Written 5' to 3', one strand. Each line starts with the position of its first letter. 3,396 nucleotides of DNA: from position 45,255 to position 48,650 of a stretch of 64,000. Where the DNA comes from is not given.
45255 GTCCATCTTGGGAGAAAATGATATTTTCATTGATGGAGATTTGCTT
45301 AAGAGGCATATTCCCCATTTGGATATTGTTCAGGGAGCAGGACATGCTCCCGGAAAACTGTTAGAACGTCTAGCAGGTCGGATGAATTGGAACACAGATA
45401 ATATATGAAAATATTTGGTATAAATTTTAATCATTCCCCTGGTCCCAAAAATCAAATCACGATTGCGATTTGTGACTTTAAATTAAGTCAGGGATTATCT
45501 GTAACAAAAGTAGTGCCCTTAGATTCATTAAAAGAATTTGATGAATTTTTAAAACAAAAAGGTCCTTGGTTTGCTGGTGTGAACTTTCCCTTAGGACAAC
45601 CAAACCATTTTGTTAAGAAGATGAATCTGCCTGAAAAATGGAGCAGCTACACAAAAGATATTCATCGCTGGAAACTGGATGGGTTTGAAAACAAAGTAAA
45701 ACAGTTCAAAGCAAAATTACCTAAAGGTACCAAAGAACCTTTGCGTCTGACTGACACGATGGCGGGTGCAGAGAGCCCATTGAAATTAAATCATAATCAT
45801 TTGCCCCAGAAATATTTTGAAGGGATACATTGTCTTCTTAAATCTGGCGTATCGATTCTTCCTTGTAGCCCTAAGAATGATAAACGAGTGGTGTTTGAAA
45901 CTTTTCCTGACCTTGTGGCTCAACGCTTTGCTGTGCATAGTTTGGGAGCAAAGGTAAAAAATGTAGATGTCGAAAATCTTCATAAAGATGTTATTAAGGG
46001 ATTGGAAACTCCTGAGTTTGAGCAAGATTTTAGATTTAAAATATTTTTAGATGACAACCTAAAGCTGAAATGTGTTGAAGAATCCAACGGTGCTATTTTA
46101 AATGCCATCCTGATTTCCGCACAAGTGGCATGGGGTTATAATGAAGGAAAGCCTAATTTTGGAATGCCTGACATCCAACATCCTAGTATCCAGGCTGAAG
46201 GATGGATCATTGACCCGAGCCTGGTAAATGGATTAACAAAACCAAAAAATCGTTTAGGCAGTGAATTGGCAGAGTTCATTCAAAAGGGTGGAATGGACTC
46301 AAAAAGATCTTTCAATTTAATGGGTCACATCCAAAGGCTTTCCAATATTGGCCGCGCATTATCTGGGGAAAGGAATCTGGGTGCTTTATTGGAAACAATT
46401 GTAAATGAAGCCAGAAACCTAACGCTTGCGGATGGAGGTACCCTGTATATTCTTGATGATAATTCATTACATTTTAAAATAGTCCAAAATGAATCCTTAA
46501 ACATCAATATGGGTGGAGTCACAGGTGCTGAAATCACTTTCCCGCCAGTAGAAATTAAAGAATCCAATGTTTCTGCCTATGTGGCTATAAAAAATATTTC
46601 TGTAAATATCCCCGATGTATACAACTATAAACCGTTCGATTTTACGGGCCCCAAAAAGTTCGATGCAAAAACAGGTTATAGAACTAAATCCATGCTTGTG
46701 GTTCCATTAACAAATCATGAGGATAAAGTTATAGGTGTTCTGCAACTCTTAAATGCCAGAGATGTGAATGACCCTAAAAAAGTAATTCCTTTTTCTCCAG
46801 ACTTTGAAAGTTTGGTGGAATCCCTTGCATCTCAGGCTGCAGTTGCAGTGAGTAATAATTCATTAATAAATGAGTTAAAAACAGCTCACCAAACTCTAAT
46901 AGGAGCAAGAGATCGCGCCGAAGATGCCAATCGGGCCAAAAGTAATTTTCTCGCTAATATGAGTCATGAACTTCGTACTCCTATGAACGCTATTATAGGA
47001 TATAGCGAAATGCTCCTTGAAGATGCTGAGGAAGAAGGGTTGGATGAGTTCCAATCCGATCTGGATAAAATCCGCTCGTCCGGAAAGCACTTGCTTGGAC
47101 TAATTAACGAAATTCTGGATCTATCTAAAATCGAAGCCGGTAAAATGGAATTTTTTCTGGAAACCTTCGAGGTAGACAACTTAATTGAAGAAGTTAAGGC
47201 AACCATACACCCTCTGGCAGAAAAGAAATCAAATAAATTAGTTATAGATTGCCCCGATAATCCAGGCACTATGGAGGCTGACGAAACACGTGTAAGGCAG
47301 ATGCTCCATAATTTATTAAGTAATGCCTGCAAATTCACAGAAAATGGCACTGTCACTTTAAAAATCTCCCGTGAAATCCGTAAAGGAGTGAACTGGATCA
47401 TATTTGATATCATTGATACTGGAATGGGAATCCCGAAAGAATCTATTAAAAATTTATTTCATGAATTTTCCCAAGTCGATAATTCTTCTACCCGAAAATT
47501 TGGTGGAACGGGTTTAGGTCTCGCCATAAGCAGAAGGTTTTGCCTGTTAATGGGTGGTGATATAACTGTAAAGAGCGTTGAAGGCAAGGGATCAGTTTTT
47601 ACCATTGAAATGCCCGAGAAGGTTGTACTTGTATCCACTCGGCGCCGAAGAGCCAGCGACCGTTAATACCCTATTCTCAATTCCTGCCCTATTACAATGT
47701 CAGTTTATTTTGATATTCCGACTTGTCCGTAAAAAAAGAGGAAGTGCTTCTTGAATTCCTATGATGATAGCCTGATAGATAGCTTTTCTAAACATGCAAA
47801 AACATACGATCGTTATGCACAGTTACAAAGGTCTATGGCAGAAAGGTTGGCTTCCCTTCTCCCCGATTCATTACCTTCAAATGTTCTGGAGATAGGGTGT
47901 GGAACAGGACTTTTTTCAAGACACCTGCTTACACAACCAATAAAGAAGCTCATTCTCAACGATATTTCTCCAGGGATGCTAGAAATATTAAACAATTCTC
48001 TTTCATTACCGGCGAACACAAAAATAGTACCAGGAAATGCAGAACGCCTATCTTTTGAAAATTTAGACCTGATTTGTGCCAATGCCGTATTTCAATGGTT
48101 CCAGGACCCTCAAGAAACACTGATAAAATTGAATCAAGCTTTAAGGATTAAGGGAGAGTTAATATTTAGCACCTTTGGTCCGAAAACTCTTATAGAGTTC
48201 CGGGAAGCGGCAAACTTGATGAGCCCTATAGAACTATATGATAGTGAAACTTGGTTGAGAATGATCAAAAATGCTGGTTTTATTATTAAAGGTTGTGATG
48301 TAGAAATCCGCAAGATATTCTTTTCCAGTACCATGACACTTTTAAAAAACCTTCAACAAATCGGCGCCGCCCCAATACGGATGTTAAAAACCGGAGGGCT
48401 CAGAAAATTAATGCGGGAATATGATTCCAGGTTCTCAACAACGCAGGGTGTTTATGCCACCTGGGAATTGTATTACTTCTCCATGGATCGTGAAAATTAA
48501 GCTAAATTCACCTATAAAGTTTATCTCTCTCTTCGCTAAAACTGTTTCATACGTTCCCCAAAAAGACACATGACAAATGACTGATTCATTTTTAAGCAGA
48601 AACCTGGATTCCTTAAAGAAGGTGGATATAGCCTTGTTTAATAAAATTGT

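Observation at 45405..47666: Histidine kinase with a probably inactivated DUF429-like input domain, translationally coupled inside the biotin synthesis operon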

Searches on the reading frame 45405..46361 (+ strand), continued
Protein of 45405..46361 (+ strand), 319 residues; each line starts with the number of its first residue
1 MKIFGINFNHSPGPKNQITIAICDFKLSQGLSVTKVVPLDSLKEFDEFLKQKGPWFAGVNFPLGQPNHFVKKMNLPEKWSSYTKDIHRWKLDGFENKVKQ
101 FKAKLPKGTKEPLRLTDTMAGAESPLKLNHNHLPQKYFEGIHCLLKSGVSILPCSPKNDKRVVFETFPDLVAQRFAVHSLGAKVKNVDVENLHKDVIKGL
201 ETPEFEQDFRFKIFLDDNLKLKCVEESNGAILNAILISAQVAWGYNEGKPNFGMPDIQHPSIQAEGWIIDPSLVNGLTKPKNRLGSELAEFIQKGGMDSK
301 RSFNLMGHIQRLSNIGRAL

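Call 69: search_protein_families(library=pfam, proteins=[P0012, P0014, P0015, P0016, P0017, P0019, P0021, P0022, P0108, P0003], max_evalue=1)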
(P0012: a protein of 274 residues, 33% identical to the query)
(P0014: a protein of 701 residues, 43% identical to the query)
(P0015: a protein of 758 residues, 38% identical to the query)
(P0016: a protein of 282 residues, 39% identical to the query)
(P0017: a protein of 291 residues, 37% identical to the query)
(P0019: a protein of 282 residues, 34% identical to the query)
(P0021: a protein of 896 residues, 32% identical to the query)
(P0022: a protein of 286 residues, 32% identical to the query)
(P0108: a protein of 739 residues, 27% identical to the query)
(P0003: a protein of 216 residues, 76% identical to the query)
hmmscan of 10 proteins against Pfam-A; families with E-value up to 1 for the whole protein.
P0012 (274 aa): 1 family
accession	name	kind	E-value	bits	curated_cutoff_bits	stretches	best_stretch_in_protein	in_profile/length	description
PF04250.19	DUF429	-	1.6e-11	44.8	23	1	5-247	1-200/214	Protein of unknown function (DUF429)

P0014 (701 aa): 8 families
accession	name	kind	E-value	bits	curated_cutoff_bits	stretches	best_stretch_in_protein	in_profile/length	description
PF02518.31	HATPase_c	-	2.6e-28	99.1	26.4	1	571-683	2-110/111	Histidine kinase-, DNA gyrase B-, and HSP90-like ATPase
PF13426.13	PAS_9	-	9.7e-20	71.2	27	1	326-427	2-102/103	PAS domain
PF00512.31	HisKA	-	4e-18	65.6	26.9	1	456-524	1-66/66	His Kinase A (phospho-acceptor) domain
PF00989.32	PAS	-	2.1e-17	63.6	22.6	1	318-426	4-113/113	PAS fold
PF08447.18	PAS_3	-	6e-09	36.5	25.6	1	340-422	4-88/89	PAS fold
PF08448.16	PAS_4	-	8.9e-09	36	23.1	1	321-430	1-109/110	PAS fold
PF04250.19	DUF429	-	0.00012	22.3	23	1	160-249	124-204/214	Protein of unknown function (DUF429)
PF13188.13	PAS_8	-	0.00075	19.8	21.8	1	319-358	5-41/65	PAS domain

P0015 (758 aa): 7 families
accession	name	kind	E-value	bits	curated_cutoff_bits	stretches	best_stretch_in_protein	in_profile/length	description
PF02518.31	HATPase_c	-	1.2e-29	103.5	26.4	1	629-742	2-110/111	Histidine kinase-, DNA gyrase B-, and HSP90-like ATPase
PF00512.31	HisKA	-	4.9e-20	71.8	26.9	1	514-582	1-66/66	His Kinase A (phospho-acceptor) domain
PF01590.32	GAF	-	3.4e-15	57.2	22.4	1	327-485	1-133/133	GAF domain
PF13185.12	GAF_2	-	2.2e-14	54.3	28.6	1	326-485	2-135/136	GAF domain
PF13492.12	GAF_3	-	1.9e-08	35.2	27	1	328-486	2-128/129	GAF domain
PF04250.19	DUF429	-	1.6e-07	31.7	23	1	157-253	122-205/214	Protein of unknown function (DUF429)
PF13589.12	HATPase_c_3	-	0.00095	19.6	25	1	637-729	7-94/137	Histidine kinase-, DNA gyrase B-, and HSP90-like ATPase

P0016 (282 aa): 1 family
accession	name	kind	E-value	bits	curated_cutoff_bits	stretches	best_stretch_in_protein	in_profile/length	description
PF04250.19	DUF429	-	3.7e-05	24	23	1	42-243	24-198/214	Protein of unknown function (DUF429)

P0017 (291 aa): 1 family
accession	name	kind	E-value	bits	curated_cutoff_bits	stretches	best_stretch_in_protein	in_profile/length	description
PF04250.19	DUF429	-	2.6e-06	27.8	23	1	157-244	123-198/214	Protein of unknown function (DUF429)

P0019 (282 aa): 1 family
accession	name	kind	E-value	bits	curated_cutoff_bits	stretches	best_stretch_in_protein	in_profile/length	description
PF04250.19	DUF429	-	1.6e-06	28.5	23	1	40-250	22-204/214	Protein of unknown function (DUF429)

P0021 (896 aa): 15 families
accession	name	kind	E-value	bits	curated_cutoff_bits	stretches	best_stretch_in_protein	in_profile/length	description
PF02518.31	HATPase_c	-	1.2e-27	97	26.4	1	763-876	2-110/111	Histidine kinase-, DNA gyrase B-, and HSP90-like ATPase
PF00512.31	HisKA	-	5.7e-20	71.6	26.9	1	649-716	2-66/66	His Kinase A (phospho-acceptor) domain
PF01590.32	GAF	-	1.8e-14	54.8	22.4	1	326-484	1-133/133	GAF domain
PF13426.13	PAS_9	-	8.6e-13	48.9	27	1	515-619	1-102/103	PAS domain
PF00989.32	PAS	-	1.5e-11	44.7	22.6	1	506-617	2-112/113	PAS fold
PF13185.12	GAF_2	-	1.8e-10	41.6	28.6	1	325-484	2-135/136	GAF domain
PF13492.12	GAF_3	-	2.8e-09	37.9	27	1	327-486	2-129/129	GAF domain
PF13188.13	PAS_8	-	5.2e-09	36.1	21.8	1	506-555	2-52/65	PAS domain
PF08448.16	PAS_4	-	2.3e-06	28.2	23.1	1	512-572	2-62/110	PAS fold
PF13596.12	PAS_10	-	2e-05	25.6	22.1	0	509-578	3-71/106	PAS domain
PF08447.18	PAS_3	-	0.073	13.8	25.6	1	528-570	2-46/89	PAS fold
PF13012.11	MitMem_reg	-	0.12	12.7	26.6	1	669-751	6-83/113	Maintenance of mitochondrial structure and function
PF12558.13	DUF3744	-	0.14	13.3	22.5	1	67-107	15-55/73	ATP-binding cassette cobalt transporter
PF12539.13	Csm1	-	0.18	12.8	22.6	0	191-215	59-83/84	Chromosome segregation protein Csm1/Pcs1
PF24134.1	DUF7401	-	0.18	12.4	27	1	533-625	2-94/116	Domain of unknown function (DUF7401)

P0022 (286 aa): 1 family
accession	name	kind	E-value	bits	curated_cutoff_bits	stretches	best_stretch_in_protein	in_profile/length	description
PF04250.19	DUF429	-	8.4e-09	35.9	23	1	29-243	9-198/214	Protein of unknown function (DUF429)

P0108 (739 aa): 6 families
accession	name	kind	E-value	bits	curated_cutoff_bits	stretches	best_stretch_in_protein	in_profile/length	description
PF02518.31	HATPase_c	-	2.2e-28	99.4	26.4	1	611-724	2-110/111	Histidine kinase-, DNA gyrase B-, and HSP90-like ATPase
PF00512.31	HisKA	-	1.7e-19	70.1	26.9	1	496-564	1-66/66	His Kinase A (phospho-acceptor) domain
PF01590.32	GAF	-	6.2e-17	62.8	22.4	1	313-467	4-133/133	GAF domain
PF13185.12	GAF_2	-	1.2e-11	45.4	28.6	1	312-467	5-135/136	GAF domain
PF13492.12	GAF_3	-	1.7e-11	45.1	27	1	312-469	3-129/129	GAF domain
PF06896.17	Phage_TAC_3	-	0.004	18.3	22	1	522-590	38-106/117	Phage tail assembly chaperone proteins, TAC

P0003 (216 aa): 0 families

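Call 71: find_encoding_contigs(protein=P0008, flank=6000, max_places=3)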
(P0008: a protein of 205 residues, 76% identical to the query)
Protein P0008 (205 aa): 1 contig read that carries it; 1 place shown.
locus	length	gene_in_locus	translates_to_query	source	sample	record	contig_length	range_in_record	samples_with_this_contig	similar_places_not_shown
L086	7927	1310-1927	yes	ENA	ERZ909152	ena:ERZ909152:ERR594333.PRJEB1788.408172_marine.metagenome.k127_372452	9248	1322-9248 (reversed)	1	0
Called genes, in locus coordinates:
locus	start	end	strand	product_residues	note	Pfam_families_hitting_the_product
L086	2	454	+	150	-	?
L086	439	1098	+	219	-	-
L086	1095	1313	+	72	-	-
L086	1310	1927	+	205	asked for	PF02518:HATPase_c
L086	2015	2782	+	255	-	PF00398:RrnaAD (weak), PF13489:Methyltransf_23, PF08241:Methyltransf_11, PF08242:Methyltransf_12, PF13649:Methyltransf_25, PF13847:Methyltransf_31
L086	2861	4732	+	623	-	PF20157:Maf_flag10_N (weak), PF01973:MptE-like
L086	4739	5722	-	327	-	PF08100:Dimerisation (weak), PF00891:Methyltransf_2, PF01209:Ubie_methyltran (weak), PF13489:Methyltransf_23 (faint), PF08241:Methyltransf_11, PF08242:Methyltransf_12, PF13649:Methyltransf_25, PF13847:Methyltransf_31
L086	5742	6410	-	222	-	-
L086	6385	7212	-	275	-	PF00515:TPR_1 (faint), PF07719:TPR_2 (faint), PF13174:TPR_6 (faint), PF13424:TPR_12 (faint)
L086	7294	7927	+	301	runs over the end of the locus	PF00226:DnaJ, PF01556:DnaJ_C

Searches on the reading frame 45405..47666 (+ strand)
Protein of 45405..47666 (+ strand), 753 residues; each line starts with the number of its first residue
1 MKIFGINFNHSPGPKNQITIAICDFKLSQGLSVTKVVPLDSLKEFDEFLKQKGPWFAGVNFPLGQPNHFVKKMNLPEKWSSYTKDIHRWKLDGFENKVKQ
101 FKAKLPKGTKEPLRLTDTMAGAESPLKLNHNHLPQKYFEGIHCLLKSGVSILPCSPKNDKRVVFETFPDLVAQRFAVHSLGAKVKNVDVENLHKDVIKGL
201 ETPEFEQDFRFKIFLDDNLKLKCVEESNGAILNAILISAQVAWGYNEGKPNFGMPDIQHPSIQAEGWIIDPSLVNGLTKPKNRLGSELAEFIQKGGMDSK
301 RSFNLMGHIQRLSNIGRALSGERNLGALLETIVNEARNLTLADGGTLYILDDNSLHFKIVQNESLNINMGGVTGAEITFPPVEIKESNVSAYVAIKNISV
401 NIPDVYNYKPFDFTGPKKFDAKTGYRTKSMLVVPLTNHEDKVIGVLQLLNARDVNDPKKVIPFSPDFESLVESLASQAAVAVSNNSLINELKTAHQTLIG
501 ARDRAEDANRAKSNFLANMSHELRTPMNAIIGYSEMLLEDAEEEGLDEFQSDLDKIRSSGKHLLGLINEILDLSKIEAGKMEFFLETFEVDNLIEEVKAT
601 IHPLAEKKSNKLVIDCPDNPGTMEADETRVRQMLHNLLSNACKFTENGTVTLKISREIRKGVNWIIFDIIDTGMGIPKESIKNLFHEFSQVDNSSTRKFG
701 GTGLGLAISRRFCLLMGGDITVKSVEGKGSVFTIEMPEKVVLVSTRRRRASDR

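Call 3: search_protein_families(library=pfam, proteins=[window:45405-47666:+], max_evalue=0.01)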
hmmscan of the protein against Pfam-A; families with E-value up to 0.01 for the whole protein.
window:45405-47666:+ (753 aa): 5 families
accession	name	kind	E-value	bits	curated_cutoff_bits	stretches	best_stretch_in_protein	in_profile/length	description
PF02518.31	HATPase_c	-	3.3e-29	102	26.4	1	626-739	2-110/111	Histidine kinase-, DNA gyrase B-, and HSP90-like ATPase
PF00512.31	HisKA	-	7.8e-22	77.5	26.9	1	511-579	1-66/66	His Kinase A (phospho-acceptor) domain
PF01590.32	GAF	-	1.9e-13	51.5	22.4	1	325-482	2-133/133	GAF domain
PF13185.12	GAF_2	-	4.5e-09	37.1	28.6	1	323-482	2-135/136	GAF domain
PF13492.12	GAF_3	-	1.2e-07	32.6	27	1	325-484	2-129/129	GAF domain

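Call 4: search_protein_families(library=ncbifam, proteins=[window:45405-47666:+], max_evalue=0.01)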
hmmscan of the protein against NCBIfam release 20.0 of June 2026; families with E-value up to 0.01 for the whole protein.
window:45405-47666:+ (753 aa): 77 families (the best 25 are shown)
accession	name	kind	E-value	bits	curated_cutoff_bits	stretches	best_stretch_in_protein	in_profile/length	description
TIGR02956.1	TMAO_torS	equivalog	1.4e-75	255.1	676.5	1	469-737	424-681/967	TMAO reductase system sensor histidine kinase/response regulator TorS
NF038297.2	hybrid_HK_HrmK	equivalog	1e-69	235.8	725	1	432-740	153-459/607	hybrid histidine kinase/response regulator HrmK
NF041947.1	LuxQ_Vibrio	equivalog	1.2e-65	221.9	1200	1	488-745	448-703/843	quorum-sensing autoinducer 2 sensor kinase/phosphatase LuxQ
NF008318.0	PRK11107.1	equivalog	3.4e-65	220.7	890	1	501-738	282-518/920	two-component sensor histidine kinase BarA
NF011874.0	PRK15347.1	equivalog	1e-58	199.2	852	1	486-738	372-614/921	two component system sensor kinase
NF008302.0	PRK11091.1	equivalog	4.3e-57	193.8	838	1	502-741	273-508/779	aerobic respiration two-component sensor histidine kinase ArcB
NF046044.1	PnpS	equivalog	6.2e-57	193.4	400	1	494-737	150-390/390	two-component system histidine kinase PnpS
NF045901.1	HisKinLetSLeg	equivalog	7.7e-57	192.9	1650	1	501-736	282-516/906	two-component system sensor histidine kinase LetS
NF008099.0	PRK10841.1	equivalog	2.6e-52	177.7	920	1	503-737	461-689/949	two-component system sensor histidine kinase RcsC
TIGR02966.1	phoR_proteo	equivalog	2.6e-51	174.6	334.2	1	494-735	94-332/333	phosphate regulon sensor histidine kinase PhoR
NF047874.1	MASE3_PAS_HK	subfamily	2.1e-50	172.2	560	1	504-742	390-629/655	MASE3 domain-containing sensor histidine kinase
NF033092.0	HK_WalK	equivalog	4.2e-49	167.6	725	1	506-737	366-593/594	cell wall metabolism sensor histidine kinase WalK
NF008543.0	PRK11466.1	equivalog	6.8e-49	166.5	982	1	489-741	424-665/914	TMAO reductase system sensor histidine kinase/response regulator TorS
NF041832.1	near_NosP_CTERM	subfamily_domain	6.7e-46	157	400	1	506-739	1-226/370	NahK/ErcS family hybrid sensor histidine kinase/response regulator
NF047465.1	hybrid_HK_LvrA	exception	4e-43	147.5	1200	1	489-740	179-424/819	hybrid histidine kinase/response regulator LvrA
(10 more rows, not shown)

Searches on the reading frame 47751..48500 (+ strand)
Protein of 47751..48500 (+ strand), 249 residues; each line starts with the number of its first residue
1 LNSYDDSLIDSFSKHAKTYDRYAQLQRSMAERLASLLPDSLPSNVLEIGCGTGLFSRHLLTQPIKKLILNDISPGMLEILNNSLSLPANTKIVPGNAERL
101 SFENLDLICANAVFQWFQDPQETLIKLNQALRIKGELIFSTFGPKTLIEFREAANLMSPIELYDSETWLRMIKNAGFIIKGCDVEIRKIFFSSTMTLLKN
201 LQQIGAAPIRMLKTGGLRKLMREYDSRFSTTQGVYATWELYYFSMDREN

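Call 3: search_protein_families(library=pfam, proteins=[window:47751-48500:+], max_evalue=0.01)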
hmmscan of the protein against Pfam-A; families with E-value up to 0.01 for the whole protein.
window:47751-48500:+ (249 aa): 9 families
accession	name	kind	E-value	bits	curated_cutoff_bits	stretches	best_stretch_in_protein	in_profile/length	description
PF08241.18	Methyltransf_11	-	2.3e-15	57.5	21.2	1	46-139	1-95/95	Methyltransferase domain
PF13489.12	Methyltransf_23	-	2.7e-15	56.9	27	1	24-177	4-159/164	Methyltransferase domain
PF13649.12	Methyltransf_25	-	3.6e-13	50.5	27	1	45-135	1-97/97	Methyltransferase domain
PF08242.18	Methyltransf_12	-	1.3e-12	48.8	30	1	46-136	1-97/98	Methyltransferase domain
PF13847.12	Methyltransf_31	-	4e-09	36.7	27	1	44-175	6-144/145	Methyltransferase domain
PF00398.26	RrnaAD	-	0.00027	20.6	24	1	44-106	33-94/263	Ribosomal RNA adenine dimethylase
PF01209.24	Ubie_methyltran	-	0.00055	19.8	20.1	1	36-153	42-165/233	ubiE/COQ5 methyltransferase family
PF05175.20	MTS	-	0.0037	17.4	23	1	33-119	23-113/170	Methyltransferase small domain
PF08003.17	Methyltransf_9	-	0.0087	15.5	23.8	0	32-142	106-220/315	Protein of unknown function (DUF1698)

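Call 4: search_protein_families(library=ncbifam, proteins=[window:47751-48500:+], max_evalue=0.01)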
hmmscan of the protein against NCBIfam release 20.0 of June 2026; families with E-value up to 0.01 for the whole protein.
window:47751-48500:+ (249 aa): 23 families
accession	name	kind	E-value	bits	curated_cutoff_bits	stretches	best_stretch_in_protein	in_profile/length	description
TIGR02072.1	BioC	equivalog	7.5e-55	186.4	184.95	1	11-245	1-242/244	malonyl-ACP O-methyltransferase BioC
NF007610.0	PRK10258.1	equivalog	7.4e-17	61.5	342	1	10-157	11-156/251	malonyl-ACP O-methyltransferase BioC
NF002463.0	PRK01683.1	equivalog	2e-09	37.5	297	1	16-137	6-126/258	trans-aconitate 2-methyltransferase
NF045667.1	MTase_DVU1556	equivalog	3.9e-08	33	155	1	30-180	11-163/213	DVU_1556 family methyltransferase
TIGR01934.1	MenG_MenH_UbiE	subfamily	4.8e-07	29.3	158.35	1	12-141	5-143/223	ubiquinone/menaquinone biosynthesis methyltransferase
NF043040.1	corrin_prot_MT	hypoth_equivalog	1.4e-06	27.9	180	1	18-138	23-146/216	corrinoid protein-associated methyltransferase CpaM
TIGR00755.1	ksgA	equivalog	2.3e-06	27.1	171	1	27-111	15-101/256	16S rRNA (adenine(1518)-N(6)/adenine(1519)-N(6))-dimethyltransferase RsmA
NF008264.0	PRK11036.1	equivalog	1.7e-05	24.5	366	1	29-140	34-148/261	tRNA uridine 5-oxyacetic acid(34) methyltransferase CmoM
NF041820.1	daptide_MTase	equivalog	3e-05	23.6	175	1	15-85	11-79/243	daptide-type RiPP biosynthesis methyltransferase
TIGR02021.1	BchM-ChlM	equivalog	3.6e-05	23.3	158.9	1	27-148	38-161/218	magnesium protoporphyrin IX methyltransferase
NF010703.0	PRK14103.1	equivalog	3.8e-05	23.2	320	1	17-139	5-124/256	trans-aconitate 2-methyltransferase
TIGR00452.1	TIGR00452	equivalog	4e-05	22.6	275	1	31-142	107-222/316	tRNA 5-methoxyuridine(34)/uridine 5-oxyacetic acid(34) synthase CmoB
NF011650.0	PRK15068.1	equivalog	4.8e-05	22.4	209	1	43-142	124-228/324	tRNA 5-methoxyuridine(34)/uridine 5-oxyacetic acid(34) synthase CmoB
NF001244.0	PRK00216.1-5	equivalog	5.6e-05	22.5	216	1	12-138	14-152/236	bifunctional demethylmenaquinone methyltransferase/2-methoxy-6-polyprenyl-1,4-benzoquinol methylase UbiE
NF041650.1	nod_mtase_NodS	equivalog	7.1e-05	22.6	300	1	40-141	37-141/190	nodulation methyltransferase NodS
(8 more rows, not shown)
